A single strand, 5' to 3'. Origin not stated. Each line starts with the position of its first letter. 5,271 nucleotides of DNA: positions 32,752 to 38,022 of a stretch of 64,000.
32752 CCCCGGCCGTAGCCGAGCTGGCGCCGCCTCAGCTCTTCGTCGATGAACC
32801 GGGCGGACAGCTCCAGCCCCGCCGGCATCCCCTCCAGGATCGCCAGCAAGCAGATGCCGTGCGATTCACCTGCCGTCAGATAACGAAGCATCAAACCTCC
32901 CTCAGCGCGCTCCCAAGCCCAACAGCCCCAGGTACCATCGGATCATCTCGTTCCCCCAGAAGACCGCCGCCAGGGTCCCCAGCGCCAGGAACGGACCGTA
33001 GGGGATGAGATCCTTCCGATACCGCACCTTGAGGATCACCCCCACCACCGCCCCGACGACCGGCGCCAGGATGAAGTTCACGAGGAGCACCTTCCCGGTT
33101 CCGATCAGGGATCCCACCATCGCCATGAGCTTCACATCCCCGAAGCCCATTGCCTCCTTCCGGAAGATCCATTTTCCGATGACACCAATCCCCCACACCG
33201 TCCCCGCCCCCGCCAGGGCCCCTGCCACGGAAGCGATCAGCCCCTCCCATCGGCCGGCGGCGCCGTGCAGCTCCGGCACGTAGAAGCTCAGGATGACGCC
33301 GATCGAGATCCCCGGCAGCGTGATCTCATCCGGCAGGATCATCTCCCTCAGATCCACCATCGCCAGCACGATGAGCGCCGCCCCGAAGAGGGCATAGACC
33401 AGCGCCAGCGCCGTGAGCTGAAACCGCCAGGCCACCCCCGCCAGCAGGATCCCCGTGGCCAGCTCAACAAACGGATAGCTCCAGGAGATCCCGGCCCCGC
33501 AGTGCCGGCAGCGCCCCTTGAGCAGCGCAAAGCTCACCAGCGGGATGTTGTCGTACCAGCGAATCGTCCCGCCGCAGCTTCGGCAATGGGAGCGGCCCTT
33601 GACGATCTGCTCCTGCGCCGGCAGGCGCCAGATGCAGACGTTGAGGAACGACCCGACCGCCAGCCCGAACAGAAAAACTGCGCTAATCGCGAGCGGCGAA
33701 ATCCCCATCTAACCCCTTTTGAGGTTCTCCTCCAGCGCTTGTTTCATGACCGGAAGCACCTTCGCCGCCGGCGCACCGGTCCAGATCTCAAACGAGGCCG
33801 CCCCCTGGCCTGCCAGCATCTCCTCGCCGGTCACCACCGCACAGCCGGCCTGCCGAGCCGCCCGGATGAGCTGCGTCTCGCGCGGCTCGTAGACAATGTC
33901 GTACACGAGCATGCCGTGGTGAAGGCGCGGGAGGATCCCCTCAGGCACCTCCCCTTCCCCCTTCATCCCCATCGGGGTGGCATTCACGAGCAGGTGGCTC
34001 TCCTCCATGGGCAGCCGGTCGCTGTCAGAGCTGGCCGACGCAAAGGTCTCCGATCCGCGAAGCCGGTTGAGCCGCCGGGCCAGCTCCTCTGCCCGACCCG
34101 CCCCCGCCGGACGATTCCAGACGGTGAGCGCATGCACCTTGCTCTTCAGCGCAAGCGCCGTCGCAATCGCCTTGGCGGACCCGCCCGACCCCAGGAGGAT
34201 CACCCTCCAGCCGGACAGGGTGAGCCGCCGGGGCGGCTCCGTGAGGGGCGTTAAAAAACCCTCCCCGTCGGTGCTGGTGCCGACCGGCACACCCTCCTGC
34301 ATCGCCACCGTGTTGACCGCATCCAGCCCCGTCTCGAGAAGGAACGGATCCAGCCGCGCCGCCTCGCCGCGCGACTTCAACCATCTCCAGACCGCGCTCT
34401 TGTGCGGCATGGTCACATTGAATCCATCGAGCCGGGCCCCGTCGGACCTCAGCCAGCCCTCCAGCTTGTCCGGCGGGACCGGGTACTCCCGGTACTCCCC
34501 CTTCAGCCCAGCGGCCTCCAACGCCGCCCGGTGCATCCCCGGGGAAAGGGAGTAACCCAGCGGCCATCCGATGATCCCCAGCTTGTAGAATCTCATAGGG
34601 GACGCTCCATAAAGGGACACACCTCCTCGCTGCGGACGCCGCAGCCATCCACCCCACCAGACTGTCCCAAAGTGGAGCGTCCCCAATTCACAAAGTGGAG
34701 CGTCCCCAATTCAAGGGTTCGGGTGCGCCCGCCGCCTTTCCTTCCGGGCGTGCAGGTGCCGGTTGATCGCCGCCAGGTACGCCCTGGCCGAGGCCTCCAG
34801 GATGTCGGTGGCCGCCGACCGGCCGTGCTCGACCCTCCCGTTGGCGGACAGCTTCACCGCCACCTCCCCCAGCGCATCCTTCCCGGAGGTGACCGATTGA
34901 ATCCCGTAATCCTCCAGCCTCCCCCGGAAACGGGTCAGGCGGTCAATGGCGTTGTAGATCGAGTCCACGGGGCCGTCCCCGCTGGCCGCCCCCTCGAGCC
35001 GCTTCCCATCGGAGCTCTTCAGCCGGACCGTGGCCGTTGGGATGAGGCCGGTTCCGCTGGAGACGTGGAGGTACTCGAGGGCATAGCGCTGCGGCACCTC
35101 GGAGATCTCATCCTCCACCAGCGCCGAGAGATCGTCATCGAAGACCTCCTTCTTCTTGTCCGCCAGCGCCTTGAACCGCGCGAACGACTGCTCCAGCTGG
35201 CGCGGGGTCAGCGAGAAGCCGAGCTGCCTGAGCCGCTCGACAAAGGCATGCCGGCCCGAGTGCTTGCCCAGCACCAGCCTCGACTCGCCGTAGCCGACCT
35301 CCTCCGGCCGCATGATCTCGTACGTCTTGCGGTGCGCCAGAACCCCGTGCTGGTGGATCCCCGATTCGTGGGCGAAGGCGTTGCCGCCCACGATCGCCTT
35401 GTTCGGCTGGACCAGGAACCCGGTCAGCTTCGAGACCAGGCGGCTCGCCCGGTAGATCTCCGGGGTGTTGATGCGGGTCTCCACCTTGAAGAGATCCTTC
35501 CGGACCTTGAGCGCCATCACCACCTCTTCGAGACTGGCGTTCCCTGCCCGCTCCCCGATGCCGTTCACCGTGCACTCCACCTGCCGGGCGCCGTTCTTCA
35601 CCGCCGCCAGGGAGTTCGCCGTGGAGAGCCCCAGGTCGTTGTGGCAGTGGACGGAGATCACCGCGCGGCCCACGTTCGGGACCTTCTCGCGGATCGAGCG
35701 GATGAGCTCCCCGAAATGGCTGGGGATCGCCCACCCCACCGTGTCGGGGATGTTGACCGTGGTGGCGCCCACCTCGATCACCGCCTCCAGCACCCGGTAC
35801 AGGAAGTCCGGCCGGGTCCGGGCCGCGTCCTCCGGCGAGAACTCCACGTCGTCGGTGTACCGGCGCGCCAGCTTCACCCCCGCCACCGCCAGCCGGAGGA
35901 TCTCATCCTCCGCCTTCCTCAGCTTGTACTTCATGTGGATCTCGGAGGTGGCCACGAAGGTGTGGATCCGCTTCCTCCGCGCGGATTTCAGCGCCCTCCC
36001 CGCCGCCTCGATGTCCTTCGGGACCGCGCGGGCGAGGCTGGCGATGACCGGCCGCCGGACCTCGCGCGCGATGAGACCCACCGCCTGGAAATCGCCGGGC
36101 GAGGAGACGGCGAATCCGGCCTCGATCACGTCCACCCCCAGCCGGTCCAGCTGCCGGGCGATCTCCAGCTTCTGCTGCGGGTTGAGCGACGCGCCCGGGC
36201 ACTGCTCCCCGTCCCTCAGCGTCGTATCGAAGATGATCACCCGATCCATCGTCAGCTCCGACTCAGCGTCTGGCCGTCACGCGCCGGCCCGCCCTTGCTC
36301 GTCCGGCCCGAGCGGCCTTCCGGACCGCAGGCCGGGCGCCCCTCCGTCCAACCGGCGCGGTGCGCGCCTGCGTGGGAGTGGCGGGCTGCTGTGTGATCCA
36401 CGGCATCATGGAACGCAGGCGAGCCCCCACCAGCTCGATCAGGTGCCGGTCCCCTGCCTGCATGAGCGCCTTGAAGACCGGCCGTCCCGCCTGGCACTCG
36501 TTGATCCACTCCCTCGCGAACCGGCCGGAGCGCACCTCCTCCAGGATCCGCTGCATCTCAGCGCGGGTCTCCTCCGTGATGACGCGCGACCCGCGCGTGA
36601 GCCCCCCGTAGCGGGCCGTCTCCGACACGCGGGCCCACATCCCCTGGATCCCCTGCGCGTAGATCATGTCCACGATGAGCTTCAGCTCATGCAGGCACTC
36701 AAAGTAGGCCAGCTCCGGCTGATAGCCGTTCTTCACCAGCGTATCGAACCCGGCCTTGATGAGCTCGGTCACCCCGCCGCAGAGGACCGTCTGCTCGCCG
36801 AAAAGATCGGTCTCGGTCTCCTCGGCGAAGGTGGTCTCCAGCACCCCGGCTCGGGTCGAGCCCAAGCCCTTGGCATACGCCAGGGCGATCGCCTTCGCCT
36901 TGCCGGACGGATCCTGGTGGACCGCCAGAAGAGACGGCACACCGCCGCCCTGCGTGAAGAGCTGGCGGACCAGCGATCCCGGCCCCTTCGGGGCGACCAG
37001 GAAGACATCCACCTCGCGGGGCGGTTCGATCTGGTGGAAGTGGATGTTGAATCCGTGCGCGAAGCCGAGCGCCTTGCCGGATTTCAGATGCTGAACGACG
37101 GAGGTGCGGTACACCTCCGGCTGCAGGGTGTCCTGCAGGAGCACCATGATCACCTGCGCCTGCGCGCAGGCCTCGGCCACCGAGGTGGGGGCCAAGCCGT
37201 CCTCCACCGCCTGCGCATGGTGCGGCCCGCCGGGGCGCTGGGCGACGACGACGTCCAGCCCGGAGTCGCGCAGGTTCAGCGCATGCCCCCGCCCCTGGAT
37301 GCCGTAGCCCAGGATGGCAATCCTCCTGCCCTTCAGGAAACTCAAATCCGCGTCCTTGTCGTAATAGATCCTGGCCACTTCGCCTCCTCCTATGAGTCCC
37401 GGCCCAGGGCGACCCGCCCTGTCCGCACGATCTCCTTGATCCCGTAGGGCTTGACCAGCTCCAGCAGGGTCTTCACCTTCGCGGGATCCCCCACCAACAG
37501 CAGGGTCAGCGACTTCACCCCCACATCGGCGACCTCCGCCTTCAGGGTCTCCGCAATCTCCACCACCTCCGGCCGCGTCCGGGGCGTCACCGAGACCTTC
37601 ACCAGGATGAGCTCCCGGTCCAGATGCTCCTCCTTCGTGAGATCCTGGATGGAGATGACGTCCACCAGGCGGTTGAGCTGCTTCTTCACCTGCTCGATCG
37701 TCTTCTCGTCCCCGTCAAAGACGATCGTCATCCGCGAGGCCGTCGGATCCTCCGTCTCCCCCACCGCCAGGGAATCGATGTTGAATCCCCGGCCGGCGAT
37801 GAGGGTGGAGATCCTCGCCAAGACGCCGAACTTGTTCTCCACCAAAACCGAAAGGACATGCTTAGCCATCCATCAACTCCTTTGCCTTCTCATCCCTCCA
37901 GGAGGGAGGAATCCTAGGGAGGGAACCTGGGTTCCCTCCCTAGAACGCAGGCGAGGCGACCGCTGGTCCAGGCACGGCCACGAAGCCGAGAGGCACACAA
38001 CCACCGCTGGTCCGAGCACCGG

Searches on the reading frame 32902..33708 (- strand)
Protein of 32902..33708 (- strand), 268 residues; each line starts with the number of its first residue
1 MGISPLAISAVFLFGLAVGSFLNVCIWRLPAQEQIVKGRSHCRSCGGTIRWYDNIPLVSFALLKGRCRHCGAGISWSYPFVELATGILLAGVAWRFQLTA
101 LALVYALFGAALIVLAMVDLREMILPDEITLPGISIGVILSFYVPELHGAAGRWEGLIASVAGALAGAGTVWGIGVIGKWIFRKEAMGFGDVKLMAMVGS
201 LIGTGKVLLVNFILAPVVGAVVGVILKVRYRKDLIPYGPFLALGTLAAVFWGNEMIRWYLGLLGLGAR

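Call 85: search_protein_families(library=pfam, proteins=[window:32902-33708:-], max_evalue=0.00001)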
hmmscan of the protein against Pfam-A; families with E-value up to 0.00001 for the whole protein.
window:32902-33708:- (268 aa): 2 families
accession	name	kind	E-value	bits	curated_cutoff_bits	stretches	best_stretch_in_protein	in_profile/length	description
PF06750.18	A24_N_bact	-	1.7e-35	121.4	23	1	13-96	1-84/84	Bacterial Peptidase A24 N-terminal domain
PF01478.23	Peptidase_A24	-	2.5e-17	63.7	26.5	1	107-224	2-104/104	Type IV leader peptidase family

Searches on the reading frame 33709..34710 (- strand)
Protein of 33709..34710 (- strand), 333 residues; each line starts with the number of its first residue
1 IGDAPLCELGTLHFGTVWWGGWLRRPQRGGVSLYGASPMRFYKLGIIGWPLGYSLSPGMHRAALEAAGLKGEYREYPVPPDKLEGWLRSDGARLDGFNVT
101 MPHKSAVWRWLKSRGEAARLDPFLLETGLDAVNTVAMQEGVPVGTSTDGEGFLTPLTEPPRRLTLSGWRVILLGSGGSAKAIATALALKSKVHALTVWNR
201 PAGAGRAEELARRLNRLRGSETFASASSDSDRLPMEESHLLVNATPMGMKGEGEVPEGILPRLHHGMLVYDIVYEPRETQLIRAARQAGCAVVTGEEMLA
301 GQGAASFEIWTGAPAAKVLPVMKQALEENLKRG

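Call 85: search_protein_families(library=pfam, proteins=[window:33709-34710:-], max_evalue=0.00001)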
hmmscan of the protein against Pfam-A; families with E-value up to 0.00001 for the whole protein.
window:33709-34710:- (333 aa): 2 families
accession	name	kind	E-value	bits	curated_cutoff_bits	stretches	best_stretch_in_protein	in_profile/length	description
PF08501.16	Shikimate_dh_N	-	2.1e-14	54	27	1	46-119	1-75/83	Shikimate dehydrogenase substrate binding domain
PF18317.6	SDH_C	-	9.1e-09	35.3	25.8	1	295-327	1-31/31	Shikimate 5'-dehydrogenase C-terminal domain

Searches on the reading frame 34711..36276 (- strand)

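Call 85: search_protein_families(library=pfam, proteins=[window:34711-36276:-], max_evalue=0.00001)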
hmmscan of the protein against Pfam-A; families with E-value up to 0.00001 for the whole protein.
window:34711-36276:- (521 aa): 3 families
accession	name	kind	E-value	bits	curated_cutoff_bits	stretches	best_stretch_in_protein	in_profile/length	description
PF00682.25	HMGL-like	-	1.5e-95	320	29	1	12-281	1-260/260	HMGL-like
PF08502.15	LeuA_dimer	-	1e-36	126.2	24.9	1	377-507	1-130/131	LeuA allosteric (dimerisation) domain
PF22617.1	HCS_D2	-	1.1e-30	106.2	27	1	295-376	1-82/82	Homocitrate synthase post-HMGL domain-like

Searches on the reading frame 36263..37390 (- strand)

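Call 85: search_protein_families(library=pfam, proteins=[window:36263-37390:-], max_evalue=0.00001)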
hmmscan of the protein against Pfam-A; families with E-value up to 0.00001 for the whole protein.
window:36263-37390:- (375 aa): 2 families
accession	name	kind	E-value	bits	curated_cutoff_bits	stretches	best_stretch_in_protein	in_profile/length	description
PF07991.19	KARI_N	-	2.1e-67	226.3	20.6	1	19-182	2-165/165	Acetohydroxy acid isomeroreductase, NADPH-binding domain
PF01450.25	KARI_C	-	1.1e-62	211.1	29.1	1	188-331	1-144/144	Ketol-acid reductoisomerase, C-terminal domain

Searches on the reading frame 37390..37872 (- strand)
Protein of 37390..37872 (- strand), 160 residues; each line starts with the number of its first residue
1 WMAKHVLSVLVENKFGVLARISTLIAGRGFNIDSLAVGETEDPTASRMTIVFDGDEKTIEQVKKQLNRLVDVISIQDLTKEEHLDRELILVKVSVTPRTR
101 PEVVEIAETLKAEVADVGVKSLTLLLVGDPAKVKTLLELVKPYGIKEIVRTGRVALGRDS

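Call 85: search_protein_families(library=pfam, proteins=[window:37390-37872:-], max_evalue=0.00001)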
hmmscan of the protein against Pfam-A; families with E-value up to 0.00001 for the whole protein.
window:37390-37872:- (160 aa): 4 families
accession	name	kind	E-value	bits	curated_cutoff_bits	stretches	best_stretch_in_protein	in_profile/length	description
PF10369.15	ALS_ss_C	-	2.1e-25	89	23.2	1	86-158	1-73/74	Small subunit of acetolactate synthase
PF22629.2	ACT_AHAS_ss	-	7.2e-25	87.4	27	1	7-73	1-66/67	AHAS small subunit-like ACT domain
PF01842.31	ACT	-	9.9e-18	64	27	1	5-70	1-65/66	ACT domain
PF13710.12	ACT_5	-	8.1e-15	54.8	27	1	16-75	4-62/62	ACT domain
